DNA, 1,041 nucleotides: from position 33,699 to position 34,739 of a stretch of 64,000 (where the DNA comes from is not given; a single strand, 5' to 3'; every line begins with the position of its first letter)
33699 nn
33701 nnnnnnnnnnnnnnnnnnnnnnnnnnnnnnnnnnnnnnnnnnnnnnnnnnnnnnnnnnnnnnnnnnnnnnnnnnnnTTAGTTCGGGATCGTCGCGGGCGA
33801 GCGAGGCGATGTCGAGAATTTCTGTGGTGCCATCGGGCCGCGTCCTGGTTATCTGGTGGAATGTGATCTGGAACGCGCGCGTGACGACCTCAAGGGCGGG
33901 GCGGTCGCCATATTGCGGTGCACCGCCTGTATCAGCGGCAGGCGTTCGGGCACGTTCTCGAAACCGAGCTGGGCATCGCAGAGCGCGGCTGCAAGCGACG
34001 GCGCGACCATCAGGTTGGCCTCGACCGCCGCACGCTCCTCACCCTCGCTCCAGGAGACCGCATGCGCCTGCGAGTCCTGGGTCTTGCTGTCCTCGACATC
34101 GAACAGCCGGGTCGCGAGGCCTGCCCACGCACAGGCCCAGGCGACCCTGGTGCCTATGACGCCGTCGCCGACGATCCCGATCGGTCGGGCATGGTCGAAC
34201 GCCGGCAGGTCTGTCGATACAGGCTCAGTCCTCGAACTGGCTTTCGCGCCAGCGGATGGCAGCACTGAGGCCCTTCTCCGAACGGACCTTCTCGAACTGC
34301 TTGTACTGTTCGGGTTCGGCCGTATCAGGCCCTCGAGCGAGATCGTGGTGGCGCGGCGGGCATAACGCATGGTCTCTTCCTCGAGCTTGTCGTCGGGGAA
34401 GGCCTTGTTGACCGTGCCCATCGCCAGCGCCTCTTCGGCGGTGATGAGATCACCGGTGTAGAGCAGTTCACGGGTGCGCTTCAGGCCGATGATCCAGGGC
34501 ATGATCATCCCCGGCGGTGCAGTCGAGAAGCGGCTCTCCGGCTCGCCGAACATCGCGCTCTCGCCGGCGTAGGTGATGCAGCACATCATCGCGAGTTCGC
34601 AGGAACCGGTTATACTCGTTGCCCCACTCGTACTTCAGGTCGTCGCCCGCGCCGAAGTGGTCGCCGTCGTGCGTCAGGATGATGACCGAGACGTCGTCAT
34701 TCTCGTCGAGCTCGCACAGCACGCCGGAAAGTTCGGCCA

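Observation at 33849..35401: Fatty-acid-oxidation gene graveyard with an internal deletion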

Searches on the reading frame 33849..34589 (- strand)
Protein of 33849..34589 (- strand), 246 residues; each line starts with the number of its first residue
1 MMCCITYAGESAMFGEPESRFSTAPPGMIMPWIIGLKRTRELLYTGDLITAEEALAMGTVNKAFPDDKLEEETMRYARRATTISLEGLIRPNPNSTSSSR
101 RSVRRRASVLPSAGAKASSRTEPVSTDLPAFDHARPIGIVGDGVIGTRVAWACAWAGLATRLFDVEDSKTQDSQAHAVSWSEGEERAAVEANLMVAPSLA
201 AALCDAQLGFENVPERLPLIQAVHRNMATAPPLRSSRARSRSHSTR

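Call 4: search_protein_families(library=pfam, proteins=[window:33849-34589:-], max_evalue=0.1)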
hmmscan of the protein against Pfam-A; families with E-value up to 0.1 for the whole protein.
window:33849-34589:- (246 aa): 5 families
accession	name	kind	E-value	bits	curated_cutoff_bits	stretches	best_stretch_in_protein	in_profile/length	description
PF00378.25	ECH_1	-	7.2e-13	48.9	27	1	1-79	108-189/251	Enoyl-CoA hydratase/isomerase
PF02737.24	3HCDH_N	-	2.6e-07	31.2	22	1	137-229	2-102/180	3-hydroxyacyl-CoA dehydrogenase, NAD binding domain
PF03446.21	NAD_binding_2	-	0.013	15.9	21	1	137-193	2-58/161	NAD binding domain of 6-phosphogluconate dehydrogenase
PF02826.25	2-Hacid_dh_C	-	0.017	15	25.1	1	135-182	37-84/178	D-isomer specific 2-hydroxyacid dehydrogenase, NAD binding domain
PF01210.29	NAD_Gly3P_dh_N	-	0.083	13.3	23.1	0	137-216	2-80/158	NAD-dependent glycerol-3-phosphate dehydrogenase N-terminus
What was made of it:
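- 33894..34219 (-): HCDH remnant: aa 3-108 of a 298-aa stand-alone 3-hydroxyacyl-CoA dehydrogenase family protein. Both possible start codons are lost (GTG ATG has become GTA TCG). The remaining 190 aa (64%), including the 3HCDH C-terminal domain, are absent. Pfam 3HCDH_N profile positions 2-102 (call 4).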

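Call 9: find_homologous_proteins(query=window:33849-34589:-, max_evalue=0.001)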
Query window:33849-34589:- (246 aa): 124 proteins with E <= 0.001 among 2298 candidates; the best 120 are listed.
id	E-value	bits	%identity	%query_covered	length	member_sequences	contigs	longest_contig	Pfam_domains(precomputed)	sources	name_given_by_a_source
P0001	4.1e-157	539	100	100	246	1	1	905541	PF00378.26,PF02737.25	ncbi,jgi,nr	ncbi:MAG: hypothetical protein GDA49_11775 [Rhodospirillales bacterium]|nr:hypothetical protein [Rho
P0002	4.3e-40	156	83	36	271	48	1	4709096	PF00378.26,PF16113.11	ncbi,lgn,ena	-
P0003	3.7e-39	153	69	44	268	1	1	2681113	PF00378.26,PF16113.11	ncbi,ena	-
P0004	2.0e-38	150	81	36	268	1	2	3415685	PF00378.26,PF16113.11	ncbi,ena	-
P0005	2.4e-38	150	81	36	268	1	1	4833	PF00378.26,PF16113.11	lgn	-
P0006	2.6e-38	150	80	36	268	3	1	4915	PF00378.26,PF16113.11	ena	-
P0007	6.4e-38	149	82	36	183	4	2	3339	PF00378.26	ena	-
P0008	6.6e-38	149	68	44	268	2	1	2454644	PF00378.26,PF16113.11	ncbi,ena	-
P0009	7.5e-38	148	81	36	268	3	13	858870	PF00378.26,PF16113.11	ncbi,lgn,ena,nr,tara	ncbi:MAG: hypothetical protein CMM46_02075 [Rhodospirillaceae bacterium]|nr:hypothetical protein [Rh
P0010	1.1e-37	148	80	36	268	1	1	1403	PF00378.26,PF16113.11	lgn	-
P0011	1.5e-37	147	82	36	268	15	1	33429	PF00378.26,PF16113.11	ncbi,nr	ncbi:MAG: enoyl-CoA hydratase/isomerase family protein [Rhodospirillaceae bacterium]|nr:enoyl-CoA hy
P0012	2.3e-37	147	78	36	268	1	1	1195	PF00378.26,PF16113.11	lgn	-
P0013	1.8e-36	144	78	36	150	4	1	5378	PF00378.26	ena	-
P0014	4.4e-36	143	64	44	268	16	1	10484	PF00378.26,PF16113.11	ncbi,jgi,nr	ncbi:MAG: enoyl-CoA hydratase/isomerase family protein [Proteobacteria bacterium]|jgi:enoyl-CoA hydr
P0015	5.3e-36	142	63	44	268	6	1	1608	PF00378.26,PF16113.11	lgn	-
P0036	8.4e-34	135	65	43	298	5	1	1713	PF00725.28,PF02737.25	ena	-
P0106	2.2e-28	117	63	41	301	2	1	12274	PF00725.28,PF02737.25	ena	-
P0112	9.8e-26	109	57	42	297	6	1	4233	PF00725.28,PF02737.25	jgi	jgi:3-hydroxybutyryl-CoA dehydrogenase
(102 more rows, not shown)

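Call 12: find_encoding_contigs(protein=P0002, flank=8000, max_places=4)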
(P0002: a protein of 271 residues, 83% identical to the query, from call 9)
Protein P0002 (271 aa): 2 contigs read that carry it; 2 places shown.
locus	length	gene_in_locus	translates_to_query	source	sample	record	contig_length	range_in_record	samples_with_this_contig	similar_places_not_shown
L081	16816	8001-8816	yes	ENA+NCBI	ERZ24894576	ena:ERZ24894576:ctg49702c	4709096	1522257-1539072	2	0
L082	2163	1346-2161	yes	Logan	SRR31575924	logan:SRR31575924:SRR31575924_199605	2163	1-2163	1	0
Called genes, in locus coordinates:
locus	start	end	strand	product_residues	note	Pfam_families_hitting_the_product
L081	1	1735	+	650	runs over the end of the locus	PF02661:Fic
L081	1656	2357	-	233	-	-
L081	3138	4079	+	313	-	PF03976:PPK2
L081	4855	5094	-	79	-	-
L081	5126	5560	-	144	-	-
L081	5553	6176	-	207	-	PF01909:NTP_transf_2 (weak), PF18765:Polbeta (weak)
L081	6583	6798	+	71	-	-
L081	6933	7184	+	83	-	-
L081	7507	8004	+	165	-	-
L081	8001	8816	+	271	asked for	PF00378:ECH_1, PF16113:ECH_2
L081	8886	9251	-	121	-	PF06347:SH3_4, PF08239:SH3_3 (faint), PF06347:SH3_4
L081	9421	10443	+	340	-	PF00389:2-Hacid_dh, PF02826:2-Hacid_dh_C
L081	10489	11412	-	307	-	PF03171:2OG-FeII_Oxy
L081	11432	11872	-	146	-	PF13686:DrsE_2 (faint), PF02635:DsrE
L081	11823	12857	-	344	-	PF02668:TauD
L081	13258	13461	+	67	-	PF09957:VapB_antitoxin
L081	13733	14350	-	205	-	-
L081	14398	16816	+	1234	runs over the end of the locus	PF05378:Hydant_A_N, PF01968:Hydantoinase_A, PF19278:Hydant_A_C, PF02538:Hydantoinase_B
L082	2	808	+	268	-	?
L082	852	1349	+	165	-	-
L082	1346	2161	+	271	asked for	PF00378:ECH_1, PF16113:ECH_2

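Call 13: find_encoding_contigs(protein=P0001, flank=10000, max_places=3)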
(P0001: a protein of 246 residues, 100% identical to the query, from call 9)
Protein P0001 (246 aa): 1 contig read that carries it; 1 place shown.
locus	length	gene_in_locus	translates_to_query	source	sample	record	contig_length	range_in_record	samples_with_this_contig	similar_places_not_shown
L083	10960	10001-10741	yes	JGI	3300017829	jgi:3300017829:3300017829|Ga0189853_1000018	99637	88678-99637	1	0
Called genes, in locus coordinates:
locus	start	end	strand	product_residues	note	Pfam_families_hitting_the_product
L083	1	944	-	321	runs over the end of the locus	PF06574:FAD_syn, PF01687:Flavokinase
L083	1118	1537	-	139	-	PF01575:MaoC_dehydratas, PF13452:FAS1_DH_region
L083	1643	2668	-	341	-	PF02574:S-methyl_trans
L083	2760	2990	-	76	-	-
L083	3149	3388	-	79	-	-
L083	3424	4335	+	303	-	PF00126:HTH_1, PF03466:LysR_substrate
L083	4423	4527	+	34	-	-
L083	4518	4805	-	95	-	-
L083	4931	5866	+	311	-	PF00126:HTH_1, PF03466:LysR_substrate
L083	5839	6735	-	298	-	PF12146:Hydrolase_4 (faint), PF00561:Abhydrolase_1, PF12697:Abhydrolase_6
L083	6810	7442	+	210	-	PF02798:GST_N (weak), PF13417:GST_N_3 (weak), PF00043:GST_C (faint)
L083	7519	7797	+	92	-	-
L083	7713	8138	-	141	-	-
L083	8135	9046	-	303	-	PF00892:EamA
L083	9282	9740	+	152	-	PF13380:CoA_binding_2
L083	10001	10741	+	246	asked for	PF00378:ECH_1, PF02737:3HCDH_N (weak)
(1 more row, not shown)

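Call 18: find_encoding_contigs(protein=P0106, flank=8000, max_places=4)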
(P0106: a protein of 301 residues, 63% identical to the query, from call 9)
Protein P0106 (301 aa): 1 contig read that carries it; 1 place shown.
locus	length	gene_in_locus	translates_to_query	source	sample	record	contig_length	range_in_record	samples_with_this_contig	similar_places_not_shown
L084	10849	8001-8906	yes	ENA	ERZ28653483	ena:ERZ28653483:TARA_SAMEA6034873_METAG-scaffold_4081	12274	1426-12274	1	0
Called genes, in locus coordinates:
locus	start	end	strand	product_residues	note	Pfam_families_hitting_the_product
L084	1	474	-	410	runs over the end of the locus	PF05940:NnrS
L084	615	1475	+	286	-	PF00892:EamA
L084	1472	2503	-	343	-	PF01244:Peptidase_M19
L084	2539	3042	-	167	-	PF11578:DUF3237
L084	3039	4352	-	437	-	PF06808:DctM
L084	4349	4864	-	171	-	PF04290:DctQ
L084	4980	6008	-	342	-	PF03480:DctP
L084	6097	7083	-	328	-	PF02737:3HCDH_N, PF00725:3HCDH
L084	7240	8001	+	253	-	PF00392:GntR, PF07729:FCD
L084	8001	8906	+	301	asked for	PF02737:3HCDH_N, PF00725:3HCDH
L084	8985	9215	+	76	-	PF22513:FitA-like_RHH (weak)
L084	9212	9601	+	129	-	PF01850:PIN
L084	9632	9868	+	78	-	-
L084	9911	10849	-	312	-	?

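Call 25: search_protein_families(library=pfam, proteins=[L082:2-808:+, L082:852-1349:+, L081:7507-8004:+, L081:6583-6798:+, L081:6933-7184:+], max_evalue=1)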
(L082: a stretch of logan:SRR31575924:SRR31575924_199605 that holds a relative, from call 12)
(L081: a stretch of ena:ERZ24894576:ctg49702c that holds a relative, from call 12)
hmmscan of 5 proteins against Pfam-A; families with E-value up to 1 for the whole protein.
L082:2-808:+ (268 aa): 8 families
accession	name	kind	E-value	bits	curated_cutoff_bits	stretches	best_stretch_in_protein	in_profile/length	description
PF13671.12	AAA_33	-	1.5e-05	25.8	27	1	59-177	1-135/143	AAA domain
PF01121.26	CoaE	-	0.0094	16.1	27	1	63-100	6-44/180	Dephospho-CoA kinase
PF20703.3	nSTAND1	-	0.057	13.5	27.1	1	58-107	34-87/379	Novel STAND NTPase 1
PF00005.33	ABC_tran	-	0.076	14.1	25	1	60-76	14-30/137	ABC transporter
PF02463.25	SMC_N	-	0.095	12.5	40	1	59-76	26-43/220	RecF/RecN/SMC N terminal domain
PF13191.12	AAA_16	-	0.14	13.1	32.6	1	51-76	19-43/167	AAA ATPase domain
PF13304.12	AAA_21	-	0.14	12.6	27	1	59-79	1-21/304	AAA domain, putative AbiEii toxin, Type IV TA system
PF13476.12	AAA_23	-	0.23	12.5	27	1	59-73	21-35/201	AAA domain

L082:852-1349:+ (165 aa): 0 families

L081:7507-8004:+ (165 aa): 0 families

L081:6583-6798:+ (71 aa): 0 families

L081:6933-7184:+ (83 aa): 1 family
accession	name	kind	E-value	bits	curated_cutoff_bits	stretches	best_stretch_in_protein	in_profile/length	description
PF13267.11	DUF4058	-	0.18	11.6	25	1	7-52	133-179/254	Protein of unknown function (DUF4058)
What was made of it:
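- Tried and rejected: The genes upstream of ECH in L081 and L082 (165-aa and 268-aa AAA_33-like ORFs) are unrelated to ACS (call 25).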

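Call 30: list_cluster_members(proteins=[P0001, P0121])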
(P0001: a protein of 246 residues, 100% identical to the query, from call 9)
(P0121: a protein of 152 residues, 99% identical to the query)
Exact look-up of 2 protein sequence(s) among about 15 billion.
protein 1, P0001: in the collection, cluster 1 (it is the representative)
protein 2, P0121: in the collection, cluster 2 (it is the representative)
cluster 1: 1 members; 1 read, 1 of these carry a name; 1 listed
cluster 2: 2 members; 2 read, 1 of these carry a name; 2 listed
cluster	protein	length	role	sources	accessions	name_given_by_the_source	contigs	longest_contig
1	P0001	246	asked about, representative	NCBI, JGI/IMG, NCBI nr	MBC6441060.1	MAG: hypothetical protein GDA49_11775 [Rhodospirillales bacterium] | hypothetical protein [Rhodospirillales bacterium]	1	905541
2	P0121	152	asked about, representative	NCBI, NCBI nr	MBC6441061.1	MAG: CoA-binding protein [Rhodospirillales bacterium] | CoA-binding protein [Rhodospirillales bacterium]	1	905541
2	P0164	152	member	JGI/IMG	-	-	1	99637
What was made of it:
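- The window comes from a metagenome-assembled genome (calls 9, 30). Both ORFs were called as CDS by NCBI and JGI (calls 13, 30).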
